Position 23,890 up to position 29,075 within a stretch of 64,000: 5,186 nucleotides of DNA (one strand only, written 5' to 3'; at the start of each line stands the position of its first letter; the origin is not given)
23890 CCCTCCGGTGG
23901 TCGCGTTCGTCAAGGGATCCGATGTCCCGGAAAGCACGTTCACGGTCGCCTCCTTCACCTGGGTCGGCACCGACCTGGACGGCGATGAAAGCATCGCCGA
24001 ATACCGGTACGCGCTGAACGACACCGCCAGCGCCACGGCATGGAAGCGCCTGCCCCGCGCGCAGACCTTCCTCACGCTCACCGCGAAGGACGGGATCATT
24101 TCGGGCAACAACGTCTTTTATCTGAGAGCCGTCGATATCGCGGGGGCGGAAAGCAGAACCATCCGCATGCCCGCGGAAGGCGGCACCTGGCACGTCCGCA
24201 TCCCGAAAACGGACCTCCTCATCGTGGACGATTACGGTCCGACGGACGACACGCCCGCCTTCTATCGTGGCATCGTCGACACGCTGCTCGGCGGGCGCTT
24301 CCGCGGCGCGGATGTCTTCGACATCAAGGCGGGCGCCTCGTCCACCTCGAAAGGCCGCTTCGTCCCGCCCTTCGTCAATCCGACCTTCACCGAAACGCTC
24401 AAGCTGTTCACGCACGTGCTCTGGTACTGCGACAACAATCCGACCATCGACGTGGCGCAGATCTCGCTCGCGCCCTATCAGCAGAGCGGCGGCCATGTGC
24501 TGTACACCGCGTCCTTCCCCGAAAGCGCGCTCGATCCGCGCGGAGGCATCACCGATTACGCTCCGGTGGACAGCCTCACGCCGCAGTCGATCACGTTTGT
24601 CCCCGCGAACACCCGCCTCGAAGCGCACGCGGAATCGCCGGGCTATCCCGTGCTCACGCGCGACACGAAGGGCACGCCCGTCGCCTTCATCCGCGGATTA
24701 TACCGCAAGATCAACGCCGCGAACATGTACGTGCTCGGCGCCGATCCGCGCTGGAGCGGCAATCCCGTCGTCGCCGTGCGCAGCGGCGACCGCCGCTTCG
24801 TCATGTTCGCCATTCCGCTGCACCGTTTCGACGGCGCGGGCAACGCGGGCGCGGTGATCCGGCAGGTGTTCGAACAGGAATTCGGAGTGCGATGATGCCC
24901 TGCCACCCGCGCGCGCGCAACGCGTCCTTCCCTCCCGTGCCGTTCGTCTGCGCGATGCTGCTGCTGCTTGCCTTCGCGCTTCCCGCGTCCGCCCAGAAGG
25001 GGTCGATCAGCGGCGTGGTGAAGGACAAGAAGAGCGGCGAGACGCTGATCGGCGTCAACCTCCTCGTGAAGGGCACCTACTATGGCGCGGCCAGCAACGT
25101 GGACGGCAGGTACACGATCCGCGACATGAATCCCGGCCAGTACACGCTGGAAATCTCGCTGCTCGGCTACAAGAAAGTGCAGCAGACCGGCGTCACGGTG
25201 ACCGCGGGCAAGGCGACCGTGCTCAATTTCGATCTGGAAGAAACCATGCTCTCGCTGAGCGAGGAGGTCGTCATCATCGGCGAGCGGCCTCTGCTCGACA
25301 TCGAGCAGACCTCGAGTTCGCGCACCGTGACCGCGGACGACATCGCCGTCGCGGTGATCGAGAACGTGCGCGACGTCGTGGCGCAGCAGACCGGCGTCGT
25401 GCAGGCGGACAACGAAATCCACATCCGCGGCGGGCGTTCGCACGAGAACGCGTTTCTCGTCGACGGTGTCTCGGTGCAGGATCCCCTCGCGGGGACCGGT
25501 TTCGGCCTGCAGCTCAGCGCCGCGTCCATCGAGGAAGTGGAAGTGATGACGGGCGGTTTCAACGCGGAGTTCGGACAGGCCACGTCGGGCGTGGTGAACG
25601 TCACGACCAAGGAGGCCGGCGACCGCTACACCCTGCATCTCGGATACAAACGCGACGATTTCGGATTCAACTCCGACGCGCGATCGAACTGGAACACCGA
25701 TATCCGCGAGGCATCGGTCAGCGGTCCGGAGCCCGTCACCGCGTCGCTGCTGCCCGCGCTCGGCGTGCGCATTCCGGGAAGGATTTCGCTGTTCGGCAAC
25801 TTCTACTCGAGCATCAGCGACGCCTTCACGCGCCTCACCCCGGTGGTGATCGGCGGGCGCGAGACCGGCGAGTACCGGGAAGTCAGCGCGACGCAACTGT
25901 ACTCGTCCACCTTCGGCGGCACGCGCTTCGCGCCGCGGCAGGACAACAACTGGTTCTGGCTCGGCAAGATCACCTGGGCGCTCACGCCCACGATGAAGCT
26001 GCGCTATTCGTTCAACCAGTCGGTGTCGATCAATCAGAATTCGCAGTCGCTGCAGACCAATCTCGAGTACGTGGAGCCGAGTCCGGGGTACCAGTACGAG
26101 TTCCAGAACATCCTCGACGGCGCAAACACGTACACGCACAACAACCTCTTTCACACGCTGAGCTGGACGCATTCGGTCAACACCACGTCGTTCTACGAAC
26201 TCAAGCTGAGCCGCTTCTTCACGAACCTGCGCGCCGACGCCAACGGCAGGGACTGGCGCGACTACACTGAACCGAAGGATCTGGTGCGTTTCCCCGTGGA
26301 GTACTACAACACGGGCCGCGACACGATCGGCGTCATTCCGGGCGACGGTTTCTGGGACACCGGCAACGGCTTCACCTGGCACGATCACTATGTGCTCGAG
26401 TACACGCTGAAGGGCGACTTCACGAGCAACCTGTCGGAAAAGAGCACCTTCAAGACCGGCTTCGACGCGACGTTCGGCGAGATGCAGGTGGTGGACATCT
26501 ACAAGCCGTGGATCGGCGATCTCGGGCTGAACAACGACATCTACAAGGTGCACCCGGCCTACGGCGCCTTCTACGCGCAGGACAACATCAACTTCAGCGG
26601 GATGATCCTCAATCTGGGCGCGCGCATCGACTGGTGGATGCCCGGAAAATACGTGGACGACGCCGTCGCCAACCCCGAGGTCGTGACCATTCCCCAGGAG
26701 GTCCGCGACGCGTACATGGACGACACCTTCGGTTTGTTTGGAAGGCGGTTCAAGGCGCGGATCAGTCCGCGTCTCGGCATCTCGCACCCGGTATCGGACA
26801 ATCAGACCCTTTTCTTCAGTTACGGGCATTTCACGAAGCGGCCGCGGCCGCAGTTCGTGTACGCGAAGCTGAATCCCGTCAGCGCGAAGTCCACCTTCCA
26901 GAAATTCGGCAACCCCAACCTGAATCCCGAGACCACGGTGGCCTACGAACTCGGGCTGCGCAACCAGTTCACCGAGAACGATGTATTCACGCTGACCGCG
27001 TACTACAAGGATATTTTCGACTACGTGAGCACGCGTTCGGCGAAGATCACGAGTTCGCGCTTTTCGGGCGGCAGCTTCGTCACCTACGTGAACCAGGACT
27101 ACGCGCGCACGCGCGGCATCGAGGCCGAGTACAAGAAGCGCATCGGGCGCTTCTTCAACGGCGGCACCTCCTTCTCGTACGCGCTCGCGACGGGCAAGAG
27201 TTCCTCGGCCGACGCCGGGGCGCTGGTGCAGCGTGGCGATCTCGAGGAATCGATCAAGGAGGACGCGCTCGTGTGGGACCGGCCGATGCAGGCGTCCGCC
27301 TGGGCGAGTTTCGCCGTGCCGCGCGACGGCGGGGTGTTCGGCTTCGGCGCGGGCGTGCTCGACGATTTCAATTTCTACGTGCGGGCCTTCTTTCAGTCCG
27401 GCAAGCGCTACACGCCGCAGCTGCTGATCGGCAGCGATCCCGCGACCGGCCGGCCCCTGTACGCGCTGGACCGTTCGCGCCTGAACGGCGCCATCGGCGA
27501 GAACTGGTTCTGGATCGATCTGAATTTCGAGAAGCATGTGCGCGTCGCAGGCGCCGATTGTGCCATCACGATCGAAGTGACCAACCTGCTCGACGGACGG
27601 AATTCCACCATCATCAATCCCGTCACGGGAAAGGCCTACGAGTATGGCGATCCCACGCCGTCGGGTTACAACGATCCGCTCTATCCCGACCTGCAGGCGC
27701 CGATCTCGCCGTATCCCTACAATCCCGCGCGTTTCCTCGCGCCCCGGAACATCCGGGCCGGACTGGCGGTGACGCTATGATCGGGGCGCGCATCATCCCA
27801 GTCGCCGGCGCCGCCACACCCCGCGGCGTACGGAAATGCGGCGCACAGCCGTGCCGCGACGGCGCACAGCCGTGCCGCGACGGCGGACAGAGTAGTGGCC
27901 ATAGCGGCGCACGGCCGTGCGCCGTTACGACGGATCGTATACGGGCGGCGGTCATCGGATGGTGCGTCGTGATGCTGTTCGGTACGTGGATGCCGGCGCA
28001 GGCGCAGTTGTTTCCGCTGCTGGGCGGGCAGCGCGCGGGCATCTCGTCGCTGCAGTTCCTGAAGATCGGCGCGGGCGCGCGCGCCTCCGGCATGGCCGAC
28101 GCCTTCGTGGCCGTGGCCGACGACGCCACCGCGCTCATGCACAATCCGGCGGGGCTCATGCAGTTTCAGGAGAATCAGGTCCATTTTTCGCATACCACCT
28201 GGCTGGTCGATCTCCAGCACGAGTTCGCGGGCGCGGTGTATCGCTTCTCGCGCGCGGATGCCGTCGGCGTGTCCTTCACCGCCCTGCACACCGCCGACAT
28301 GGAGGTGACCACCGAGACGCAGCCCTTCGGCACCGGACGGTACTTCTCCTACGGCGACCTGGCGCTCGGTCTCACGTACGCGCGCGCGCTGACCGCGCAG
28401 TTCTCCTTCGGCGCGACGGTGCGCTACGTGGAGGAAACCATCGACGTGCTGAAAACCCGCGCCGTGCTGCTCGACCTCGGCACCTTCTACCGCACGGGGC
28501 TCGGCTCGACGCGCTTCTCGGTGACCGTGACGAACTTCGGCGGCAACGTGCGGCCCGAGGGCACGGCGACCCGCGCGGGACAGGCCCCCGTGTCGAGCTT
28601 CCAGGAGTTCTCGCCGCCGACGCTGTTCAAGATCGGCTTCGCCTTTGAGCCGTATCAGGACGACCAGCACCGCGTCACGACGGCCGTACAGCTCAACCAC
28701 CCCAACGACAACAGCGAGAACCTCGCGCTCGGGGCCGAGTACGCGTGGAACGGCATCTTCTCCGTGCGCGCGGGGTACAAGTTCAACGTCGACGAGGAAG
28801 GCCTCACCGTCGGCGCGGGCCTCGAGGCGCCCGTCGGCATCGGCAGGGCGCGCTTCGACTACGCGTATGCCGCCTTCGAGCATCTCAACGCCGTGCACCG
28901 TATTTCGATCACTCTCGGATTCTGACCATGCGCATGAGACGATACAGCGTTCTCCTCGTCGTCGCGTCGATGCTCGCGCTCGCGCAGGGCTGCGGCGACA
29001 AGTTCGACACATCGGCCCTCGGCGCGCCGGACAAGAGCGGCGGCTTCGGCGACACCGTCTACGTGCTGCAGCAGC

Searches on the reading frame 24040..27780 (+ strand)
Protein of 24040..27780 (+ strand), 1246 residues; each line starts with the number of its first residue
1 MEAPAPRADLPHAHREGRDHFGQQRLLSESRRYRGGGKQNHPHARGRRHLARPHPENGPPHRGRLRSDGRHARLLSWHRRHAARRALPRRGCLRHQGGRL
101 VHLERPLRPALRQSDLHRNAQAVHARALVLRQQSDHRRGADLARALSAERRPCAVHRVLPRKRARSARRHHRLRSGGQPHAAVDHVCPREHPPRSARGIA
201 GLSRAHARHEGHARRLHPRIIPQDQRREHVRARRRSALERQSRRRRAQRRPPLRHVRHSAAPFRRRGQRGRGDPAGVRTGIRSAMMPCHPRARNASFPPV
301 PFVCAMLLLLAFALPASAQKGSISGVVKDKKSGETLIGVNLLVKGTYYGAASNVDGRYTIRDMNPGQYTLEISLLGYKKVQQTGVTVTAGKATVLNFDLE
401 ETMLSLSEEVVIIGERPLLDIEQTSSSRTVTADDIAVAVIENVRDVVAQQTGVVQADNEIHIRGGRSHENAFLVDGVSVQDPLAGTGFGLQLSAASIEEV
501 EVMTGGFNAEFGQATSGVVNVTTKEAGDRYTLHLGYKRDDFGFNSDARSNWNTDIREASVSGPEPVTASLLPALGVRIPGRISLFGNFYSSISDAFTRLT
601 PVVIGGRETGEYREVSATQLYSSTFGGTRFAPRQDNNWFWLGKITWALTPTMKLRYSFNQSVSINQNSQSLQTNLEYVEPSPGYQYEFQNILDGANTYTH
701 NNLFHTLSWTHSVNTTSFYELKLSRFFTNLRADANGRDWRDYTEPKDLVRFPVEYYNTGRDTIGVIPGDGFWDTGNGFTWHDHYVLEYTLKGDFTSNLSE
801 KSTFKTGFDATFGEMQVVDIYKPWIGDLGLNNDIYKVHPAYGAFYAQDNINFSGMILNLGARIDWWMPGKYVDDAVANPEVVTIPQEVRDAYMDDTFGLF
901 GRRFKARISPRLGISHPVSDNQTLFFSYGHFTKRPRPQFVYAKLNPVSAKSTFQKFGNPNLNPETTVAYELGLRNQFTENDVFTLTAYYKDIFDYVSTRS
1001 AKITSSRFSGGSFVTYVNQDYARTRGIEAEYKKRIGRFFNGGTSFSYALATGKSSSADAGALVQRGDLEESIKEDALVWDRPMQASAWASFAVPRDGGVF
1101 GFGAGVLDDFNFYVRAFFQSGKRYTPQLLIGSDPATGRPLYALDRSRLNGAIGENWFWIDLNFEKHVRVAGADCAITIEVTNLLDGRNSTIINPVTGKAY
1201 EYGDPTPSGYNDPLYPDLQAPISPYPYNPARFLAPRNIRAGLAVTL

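Call 22: search_protein_families(library=pfam, max_evalue=0.001, proteins=[window:24040-27780:+])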
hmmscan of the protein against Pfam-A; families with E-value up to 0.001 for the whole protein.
window:24040-27780:+ (1246 aa): 6 families
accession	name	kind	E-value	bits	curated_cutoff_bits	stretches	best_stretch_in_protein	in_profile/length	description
PF00593.30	TonB_dep_Rec_b-barrel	-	2.3e-24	87.5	27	1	681-1122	25-397/436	TonB dependent receptor-like, beta-barrel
PF13715.12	CarbopepD_reg_2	-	1.1e-18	67.4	32.2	1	323-411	1-88/88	CarboxypepD_reg-like domain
PF13620.12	CarboxypepD_reg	-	3.7e-18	66.1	32.3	1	322-400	1-82/82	Carboxypeptidase regulatory-like domain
PF14905.12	OMP_b-brl_3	-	1.3e-12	47.9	27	1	787-1056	56-301/408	Outer membrane protein beta-barrel family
PF07715.20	Plug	-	5.3e-11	43.4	23.9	1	422-517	4-105/107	TonB-dependent Receptor Plug Domain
PF14686.12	fn3_3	-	1.1e-05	25.6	24.4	1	321-393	3-73/75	Polysaccharide lyase family 4, domain II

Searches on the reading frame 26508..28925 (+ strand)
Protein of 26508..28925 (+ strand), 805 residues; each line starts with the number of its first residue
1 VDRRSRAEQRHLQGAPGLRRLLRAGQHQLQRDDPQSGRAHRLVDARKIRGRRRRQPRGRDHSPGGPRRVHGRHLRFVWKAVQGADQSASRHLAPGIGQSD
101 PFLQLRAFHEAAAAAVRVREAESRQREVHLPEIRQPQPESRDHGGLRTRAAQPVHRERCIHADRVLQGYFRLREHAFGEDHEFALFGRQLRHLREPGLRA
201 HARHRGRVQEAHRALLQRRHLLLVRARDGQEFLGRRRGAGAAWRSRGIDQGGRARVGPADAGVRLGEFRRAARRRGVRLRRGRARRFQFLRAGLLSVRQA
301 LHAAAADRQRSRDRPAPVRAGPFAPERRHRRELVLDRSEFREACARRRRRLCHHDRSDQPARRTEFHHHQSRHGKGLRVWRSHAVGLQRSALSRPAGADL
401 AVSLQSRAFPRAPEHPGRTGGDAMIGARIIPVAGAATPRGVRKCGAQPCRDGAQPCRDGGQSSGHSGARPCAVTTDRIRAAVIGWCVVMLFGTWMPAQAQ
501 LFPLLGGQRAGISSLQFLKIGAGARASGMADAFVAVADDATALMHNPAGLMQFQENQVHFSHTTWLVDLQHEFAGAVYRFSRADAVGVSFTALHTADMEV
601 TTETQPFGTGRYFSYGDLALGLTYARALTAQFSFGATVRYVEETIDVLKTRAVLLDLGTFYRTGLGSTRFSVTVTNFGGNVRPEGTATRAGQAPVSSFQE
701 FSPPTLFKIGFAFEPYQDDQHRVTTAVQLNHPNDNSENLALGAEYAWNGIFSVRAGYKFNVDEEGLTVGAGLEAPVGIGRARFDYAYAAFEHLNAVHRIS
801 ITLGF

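Call 22: search_protein_families(library=pfam, max_evalue=0.001, proteins=[window:26508-28925:+])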
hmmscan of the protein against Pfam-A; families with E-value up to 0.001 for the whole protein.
window:26508-28925:+ (805 aa): 3 families
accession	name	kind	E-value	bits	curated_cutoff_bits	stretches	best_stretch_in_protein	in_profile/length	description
PF19572.5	PorV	-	1.9e-10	41.1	27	1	510-730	8-234/243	Type IX secretion system protein PorV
PF03349.22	Toluene_X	-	1.1e-06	27.9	29.7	0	527-592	21-80/421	Outer membrane protein transport protein (OMPP1/FadL/TodX)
PF03687.19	UPF0164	-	9.4e-06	25.1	21.4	1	516-600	42-126/325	Uncharacterised protein family (UPF0164)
